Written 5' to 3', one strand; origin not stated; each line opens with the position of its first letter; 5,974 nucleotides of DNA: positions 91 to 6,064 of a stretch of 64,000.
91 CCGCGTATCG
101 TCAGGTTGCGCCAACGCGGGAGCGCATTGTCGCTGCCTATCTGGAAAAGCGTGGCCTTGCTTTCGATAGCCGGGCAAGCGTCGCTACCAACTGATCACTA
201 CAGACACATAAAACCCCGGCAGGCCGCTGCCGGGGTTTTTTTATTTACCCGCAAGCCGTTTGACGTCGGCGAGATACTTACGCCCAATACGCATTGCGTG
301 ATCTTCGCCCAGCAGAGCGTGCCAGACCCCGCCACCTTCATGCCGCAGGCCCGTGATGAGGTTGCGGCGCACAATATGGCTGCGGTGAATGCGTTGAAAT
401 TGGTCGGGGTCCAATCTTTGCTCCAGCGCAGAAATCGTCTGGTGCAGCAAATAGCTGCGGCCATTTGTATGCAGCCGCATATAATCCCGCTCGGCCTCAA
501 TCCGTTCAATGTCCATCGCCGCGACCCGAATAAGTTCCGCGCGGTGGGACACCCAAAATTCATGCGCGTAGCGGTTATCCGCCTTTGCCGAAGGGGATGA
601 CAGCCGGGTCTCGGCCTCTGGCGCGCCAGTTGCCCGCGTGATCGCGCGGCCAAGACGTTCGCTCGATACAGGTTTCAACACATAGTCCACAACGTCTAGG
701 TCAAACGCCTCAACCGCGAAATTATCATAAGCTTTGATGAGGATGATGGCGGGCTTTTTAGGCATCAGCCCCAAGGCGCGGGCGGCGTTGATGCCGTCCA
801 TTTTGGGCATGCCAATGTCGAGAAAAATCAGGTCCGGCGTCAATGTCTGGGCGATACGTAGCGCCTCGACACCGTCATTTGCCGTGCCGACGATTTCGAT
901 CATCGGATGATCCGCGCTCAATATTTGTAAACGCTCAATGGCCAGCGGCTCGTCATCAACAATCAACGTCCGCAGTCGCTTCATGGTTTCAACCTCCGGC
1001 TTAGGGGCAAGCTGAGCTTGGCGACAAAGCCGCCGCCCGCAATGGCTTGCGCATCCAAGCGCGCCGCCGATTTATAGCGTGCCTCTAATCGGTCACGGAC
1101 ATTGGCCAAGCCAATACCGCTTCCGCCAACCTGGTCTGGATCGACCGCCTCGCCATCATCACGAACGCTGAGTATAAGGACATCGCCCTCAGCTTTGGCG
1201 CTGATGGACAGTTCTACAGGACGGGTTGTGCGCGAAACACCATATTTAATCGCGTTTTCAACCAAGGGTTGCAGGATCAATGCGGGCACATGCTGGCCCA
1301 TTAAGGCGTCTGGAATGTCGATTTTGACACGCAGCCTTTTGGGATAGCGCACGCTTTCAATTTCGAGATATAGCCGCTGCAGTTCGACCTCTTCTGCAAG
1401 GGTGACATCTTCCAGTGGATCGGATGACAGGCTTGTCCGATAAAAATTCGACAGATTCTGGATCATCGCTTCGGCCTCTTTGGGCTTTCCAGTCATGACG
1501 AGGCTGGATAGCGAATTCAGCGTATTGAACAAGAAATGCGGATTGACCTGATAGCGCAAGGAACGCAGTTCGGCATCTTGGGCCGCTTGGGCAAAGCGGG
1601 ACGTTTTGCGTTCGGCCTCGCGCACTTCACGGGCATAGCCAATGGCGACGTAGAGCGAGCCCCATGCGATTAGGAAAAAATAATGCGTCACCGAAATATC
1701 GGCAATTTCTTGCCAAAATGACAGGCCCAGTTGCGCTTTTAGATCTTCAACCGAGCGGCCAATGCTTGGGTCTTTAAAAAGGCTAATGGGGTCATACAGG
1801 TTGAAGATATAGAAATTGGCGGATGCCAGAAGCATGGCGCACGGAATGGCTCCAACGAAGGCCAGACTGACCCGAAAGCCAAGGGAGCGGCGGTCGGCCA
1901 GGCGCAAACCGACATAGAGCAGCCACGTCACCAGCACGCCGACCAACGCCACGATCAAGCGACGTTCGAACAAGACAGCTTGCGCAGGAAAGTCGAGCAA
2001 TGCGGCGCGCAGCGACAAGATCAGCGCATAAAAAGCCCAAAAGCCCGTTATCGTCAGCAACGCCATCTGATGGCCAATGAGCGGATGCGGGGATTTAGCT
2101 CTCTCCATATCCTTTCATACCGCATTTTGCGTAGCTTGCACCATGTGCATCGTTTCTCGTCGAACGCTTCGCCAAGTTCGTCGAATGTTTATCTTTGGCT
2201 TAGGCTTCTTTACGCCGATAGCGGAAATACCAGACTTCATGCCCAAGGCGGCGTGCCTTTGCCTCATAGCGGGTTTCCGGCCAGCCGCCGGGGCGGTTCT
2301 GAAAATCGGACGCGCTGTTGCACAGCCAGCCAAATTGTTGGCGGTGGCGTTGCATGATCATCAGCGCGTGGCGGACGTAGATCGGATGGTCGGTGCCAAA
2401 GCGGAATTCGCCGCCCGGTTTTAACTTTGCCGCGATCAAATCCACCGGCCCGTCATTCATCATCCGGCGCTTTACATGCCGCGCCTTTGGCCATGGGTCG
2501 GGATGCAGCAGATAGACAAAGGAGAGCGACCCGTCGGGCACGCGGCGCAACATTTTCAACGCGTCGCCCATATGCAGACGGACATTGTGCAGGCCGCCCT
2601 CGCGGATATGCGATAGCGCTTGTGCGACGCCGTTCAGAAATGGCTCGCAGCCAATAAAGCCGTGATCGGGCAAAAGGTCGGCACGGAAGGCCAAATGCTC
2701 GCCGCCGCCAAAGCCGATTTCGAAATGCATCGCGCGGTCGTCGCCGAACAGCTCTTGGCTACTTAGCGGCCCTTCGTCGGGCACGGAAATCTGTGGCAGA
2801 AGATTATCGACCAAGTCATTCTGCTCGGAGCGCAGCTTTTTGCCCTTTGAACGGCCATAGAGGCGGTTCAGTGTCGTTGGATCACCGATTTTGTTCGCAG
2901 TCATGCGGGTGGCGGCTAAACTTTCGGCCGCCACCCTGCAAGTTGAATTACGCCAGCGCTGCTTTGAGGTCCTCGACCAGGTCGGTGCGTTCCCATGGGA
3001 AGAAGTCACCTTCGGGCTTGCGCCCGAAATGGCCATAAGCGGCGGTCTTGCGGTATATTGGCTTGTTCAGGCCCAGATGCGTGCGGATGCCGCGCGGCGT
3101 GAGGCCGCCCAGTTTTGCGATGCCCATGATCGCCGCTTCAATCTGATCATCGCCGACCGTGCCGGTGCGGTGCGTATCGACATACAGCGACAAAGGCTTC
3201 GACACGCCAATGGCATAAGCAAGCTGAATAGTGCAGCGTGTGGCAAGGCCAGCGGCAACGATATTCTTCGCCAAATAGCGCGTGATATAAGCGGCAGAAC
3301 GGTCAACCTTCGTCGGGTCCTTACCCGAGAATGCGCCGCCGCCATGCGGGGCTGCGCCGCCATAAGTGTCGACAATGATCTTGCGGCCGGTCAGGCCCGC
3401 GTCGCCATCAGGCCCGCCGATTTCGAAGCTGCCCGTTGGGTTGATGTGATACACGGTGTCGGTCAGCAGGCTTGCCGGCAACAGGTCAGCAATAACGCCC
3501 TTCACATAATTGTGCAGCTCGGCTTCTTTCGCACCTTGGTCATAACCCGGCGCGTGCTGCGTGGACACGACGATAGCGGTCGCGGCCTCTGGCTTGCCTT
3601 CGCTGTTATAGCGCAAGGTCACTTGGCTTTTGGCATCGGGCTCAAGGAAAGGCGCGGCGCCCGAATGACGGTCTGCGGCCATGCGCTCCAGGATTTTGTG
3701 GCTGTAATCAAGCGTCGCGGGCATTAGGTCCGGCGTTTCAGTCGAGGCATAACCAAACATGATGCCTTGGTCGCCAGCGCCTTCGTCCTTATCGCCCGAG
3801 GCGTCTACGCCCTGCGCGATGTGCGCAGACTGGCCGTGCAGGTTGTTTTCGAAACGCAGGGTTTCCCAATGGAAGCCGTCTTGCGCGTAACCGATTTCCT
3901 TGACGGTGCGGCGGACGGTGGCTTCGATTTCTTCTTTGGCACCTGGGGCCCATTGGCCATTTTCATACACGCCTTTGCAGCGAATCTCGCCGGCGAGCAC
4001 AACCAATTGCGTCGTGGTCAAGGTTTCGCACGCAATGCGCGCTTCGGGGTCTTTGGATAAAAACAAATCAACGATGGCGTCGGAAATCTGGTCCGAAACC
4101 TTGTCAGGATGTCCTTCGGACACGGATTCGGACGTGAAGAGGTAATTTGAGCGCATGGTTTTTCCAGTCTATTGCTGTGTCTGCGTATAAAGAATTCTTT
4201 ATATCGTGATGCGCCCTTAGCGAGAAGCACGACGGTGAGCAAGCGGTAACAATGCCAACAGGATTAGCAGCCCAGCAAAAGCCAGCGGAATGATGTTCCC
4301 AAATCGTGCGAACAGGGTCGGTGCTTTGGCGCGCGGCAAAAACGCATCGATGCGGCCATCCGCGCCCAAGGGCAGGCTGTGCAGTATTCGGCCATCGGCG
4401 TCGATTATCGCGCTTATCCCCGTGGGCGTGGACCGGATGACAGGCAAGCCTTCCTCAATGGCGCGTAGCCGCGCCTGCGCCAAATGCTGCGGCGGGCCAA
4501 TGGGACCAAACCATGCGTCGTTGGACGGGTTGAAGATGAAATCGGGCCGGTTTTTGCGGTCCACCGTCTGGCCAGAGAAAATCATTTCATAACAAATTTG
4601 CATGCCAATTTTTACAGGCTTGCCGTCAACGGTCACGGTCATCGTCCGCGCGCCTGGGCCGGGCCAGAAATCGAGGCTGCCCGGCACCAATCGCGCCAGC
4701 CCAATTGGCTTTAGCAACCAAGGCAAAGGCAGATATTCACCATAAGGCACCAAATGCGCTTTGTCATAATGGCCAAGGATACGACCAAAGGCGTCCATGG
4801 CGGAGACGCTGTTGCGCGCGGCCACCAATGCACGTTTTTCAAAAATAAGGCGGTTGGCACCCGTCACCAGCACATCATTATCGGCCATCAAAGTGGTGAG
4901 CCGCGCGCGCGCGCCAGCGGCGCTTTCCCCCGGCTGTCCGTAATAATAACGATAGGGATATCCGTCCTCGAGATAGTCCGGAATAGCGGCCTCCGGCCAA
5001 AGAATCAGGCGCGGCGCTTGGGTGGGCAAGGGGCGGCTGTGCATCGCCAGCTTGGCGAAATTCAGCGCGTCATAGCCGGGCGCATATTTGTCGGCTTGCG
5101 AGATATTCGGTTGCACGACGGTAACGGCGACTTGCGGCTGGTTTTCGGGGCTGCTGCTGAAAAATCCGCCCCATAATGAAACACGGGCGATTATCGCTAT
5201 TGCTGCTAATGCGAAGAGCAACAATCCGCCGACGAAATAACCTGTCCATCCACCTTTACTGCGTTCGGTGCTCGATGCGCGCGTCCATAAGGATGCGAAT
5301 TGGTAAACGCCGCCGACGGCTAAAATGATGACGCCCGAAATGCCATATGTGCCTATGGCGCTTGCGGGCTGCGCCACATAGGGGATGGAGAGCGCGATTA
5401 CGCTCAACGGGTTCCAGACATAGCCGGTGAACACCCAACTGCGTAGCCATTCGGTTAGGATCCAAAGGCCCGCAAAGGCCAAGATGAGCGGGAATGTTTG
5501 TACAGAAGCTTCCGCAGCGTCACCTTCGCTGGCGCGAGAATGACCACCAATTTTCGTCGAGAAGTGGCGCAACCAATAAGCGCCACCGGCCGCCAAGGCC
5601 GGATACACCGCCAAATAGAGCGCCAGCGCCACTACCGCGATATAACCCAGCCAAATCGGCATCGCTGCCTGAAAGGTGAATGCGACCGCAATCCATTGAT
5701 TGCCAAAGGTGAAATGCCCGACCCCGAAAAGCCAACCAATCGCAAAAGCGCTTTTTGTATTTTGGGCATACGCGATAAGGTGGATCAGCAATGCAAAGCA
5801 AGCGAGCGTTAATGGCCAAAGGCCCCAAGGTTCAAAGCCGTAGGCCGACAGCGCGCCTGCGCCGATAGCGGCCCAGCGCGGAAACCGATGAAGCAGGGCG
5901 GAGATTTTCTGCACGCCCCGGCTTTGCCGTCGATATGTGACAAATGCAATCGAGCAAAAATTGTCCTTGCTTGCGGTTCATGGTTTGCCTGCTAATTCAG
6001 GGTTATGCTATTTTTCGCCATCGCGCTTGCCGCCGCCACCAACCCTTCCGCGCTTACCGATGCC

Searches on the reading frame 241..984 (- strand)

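Call 51: search_protein_families(library=pfam, proteins=[window:241-984:-])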
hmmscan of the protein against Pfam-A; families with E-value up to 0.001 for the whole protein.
window:241-984:- (247 aa): 2 families
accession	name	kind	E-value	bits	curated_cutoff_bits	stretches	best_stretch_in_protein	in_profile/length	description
PF00072.30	Response_reg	-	1.1e-21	77.5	30.2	1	7-115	2-110/111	Response regulator receiver domain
PF04397.21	LytTR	-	7.4e-20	71.4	22.6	1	150-244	2-96/98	LytTr DNA-binding domain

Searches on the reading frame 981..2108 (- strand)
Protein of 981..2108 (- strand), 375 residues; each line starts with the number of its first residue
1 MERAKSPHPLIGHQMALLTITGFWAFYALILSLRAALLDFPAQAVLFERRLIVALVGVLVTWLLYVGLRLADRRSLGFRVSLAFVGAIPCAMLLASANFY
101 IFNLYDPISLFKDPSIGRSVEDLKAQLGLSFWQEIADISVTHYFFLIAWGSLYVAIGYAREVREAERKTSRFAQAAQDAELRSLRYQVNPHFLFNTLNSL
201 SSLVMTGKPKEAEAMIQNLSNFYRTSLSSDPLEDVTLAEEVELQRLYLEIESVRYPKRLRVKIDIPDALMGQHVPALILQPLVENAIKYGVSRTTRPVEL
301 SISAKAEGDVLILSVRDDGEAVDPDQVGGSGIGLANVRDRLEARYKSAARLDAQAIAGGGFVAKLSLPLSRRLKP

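Call 51: search_protein_families(library=pfam, proteins=[window:981-2108:-])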
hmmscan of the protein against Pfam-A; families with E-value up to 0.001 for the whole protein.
window:981-2108:- (375 aa): 2 families
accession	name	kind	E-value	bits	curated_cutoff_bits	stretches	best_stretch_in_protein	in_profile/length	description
PF06580.19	His_kinase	-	4.8e-26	91.3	25.2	1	179-259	1-81/81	Histidine kinase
PF02518.31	HATPase_c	-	5.8e-09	36.8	26.4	1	277-370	8-110/111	Histidine kinase-, DNA gyrase B-, and HSP90-like ATPase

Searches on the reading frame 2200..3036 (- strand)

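Call 51: search_protein_families(library=pfam, proteins=[window:2200-3036:-])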
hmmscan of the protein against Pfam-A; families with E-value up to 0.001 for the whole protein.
window:2200-3036:- (278 aa): 1 family
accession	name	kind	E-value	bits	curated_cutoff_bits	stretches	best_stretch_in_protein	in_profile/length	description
PF02390.23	Methyltransf_4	-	9.2e-36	123.3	24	1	101-269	2-171/173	Putative methyltransferase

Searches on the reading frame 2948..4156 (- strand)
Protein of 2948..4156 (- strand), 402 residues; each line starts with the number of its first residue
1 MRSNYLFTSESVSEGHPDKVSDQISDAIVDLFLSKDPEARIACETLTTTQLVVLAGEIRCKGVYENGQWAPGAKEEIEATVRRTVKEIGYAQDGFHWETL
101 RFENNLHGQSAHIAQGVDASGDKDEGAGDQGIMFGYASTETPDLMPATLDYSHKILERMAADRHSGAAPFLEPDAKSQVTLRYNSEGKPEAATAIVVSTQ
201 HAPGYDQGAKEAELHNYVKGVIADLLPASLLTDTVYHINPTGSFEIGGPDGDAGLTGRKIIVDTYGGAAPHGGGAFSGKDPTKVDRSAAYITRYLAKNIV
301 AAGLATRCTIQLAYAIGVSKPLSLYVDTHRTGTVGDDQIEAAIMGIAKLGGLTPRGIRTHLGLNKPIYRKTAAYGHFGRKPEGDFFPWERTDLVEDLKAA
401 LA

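Call 51: search_protein_families(library=pfam, proteins=[window:2948-4156:-])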
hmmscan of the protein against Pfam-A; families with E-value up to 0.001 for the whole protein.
window:2948-4156:- (402 aa): 3 families
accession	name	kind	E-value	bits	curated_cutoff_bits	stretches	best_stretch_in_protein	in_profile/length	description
PF02773.21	S-AdoMet_synt_C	-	2e-60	203.1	25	1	246-390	1-138/138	S-adenosylmethionine synthetase, C-terminal domain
PF02772.21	S-AdoMet_synt_M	-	9.9e-37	126.2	29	1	125-244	2-120/120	S-adenosylmethionine synthetase, central domain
PF00438.25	S-AdoMet_synt_N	-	2.2e-34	118.4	33.1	1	4-111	1-99/99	S-adenosylmethionine synthetase, N-terminal domain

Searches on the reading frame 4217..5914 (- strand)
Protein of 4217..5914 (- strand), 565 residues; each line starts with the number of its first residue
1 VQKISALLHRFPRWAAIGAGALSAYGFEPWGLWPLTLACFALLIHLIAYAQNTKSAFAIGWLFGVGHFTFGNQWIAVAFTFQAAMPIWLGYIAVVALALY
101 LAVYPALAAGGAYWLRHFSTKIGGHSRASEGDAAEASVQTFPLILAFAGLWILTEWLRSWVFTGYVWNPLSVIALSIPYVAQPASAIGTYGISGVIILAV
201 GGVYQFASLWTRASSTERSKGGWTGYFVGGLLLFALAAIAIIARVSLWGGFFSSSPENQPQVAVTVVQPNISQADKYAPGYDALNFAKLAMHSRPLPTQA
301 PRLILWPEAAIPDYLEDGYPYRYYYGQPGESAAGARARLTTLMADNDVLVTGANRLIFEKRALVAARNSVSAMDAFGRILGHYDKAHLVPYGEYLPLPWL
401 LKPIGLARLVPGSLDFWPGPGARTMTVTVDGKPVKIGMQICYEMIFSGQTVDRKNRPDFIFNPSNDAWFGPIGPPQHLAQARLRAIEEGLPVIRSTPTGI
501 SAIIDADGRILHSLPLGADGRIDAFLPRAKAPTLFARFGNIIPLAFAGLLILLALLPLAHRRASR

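Call 51: search_protein_families(library=pfam, proteins=[window:4217-5914:-])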
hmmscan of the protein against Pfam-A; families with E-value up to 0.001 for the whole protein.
window:4217-5914:- (565 aa): 2 families
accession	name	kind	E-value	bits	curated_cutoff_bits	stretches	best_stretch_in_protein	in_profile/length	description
PF20154.4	LNT_N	-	1.4e-28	100.5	27.1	1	19-199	1-156/159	Apolipoprotein N-acyltransferase N-terminal domain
PF00795.27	CN_hydrolase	-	6e-24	85.2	23.2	1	264-524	2-244/256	Carbon-nitrogen hydrolase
